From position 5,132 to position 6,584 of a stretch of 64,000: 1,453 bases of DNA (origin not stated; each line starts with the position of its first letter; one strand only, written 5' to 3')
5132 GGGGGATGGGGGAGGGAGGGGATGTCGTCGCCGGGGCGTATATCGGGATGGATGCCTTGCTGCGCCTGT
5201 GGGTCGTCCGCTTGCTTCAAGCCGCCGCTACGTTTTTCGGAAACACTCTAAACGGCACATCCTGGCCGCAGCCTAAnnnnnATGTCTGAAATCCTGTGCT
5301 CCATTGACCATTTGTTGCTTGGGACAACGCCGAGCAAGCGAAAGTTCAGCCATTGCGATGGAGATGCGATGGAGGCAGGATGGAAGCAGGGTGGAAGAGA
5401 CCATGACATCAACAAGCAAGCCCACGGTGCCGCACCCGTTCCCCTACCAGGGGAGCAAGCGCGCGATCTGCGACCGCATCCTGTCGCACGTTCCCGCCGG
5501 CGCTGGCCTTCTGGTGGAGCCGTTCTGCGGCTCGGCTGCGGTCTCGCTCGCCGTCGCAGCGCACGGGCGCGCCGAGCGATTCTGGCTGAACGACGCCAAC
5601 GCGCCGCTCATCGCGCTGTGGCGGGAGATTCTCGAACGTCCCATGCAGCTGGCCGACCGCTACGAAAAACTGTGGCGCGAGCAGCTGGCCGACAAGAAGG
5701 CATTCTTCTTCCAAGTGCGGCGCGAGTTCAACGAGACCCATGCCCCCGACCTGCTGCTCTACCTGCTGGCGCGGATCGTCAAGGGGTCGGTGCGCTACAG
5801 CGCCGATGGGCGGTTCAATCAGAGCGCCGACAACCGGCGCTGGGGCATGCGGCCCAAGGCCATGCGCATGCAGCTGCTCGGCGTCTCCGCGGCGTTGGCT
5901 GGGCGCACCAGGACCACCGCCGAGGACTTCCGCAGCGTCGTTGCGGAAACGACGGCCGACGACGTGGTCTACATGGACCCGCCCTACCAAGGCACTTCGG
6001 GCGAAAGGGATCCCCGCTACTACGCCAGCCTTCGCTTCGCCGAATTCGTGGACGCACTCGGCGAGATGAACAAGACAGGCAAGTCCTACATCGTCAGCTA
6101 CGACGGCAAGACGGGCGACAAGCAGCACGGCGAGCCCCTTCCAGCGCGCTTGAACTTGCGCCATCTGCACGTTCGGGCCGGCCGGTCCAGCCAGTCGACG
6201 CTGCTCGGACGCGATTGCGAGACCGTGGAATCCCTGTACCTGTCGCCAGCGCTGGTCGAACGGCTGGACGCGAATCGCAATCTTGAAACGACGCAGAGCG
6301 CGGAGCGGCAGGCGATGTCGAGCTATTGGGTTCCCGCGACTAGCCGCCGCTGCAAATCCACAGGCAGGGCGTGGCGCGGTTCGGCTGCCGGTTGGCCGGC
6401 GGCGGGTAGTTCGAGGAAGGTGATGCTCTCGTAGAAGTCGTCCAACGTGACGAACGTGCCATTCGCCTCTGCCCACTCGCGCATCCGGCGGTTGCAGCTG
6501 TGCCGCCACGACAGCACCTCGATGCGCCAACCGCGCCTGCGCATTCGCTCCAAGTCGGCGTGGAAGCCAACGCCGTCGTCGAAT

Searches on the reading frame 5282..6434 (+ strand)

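Call 66: search_protein_families(library=pfam, proteins=[window:5282-6286:+, window:5304-6434:+], max_evalue=0.001)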
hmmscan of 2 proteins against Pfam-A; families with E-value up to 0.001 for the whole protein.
window:5282-6286:+ (334 aa): 0 families

window:5304-6434:+ (376 aa): 1 family
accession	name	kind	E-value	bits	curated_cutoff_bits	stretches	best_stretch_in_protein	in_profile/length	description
PF02086.21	MethyltransfD12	-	3.5e-32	112.6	22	1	48-250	1-207/253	D12 class N6 adenine-specific DNA methyltransferase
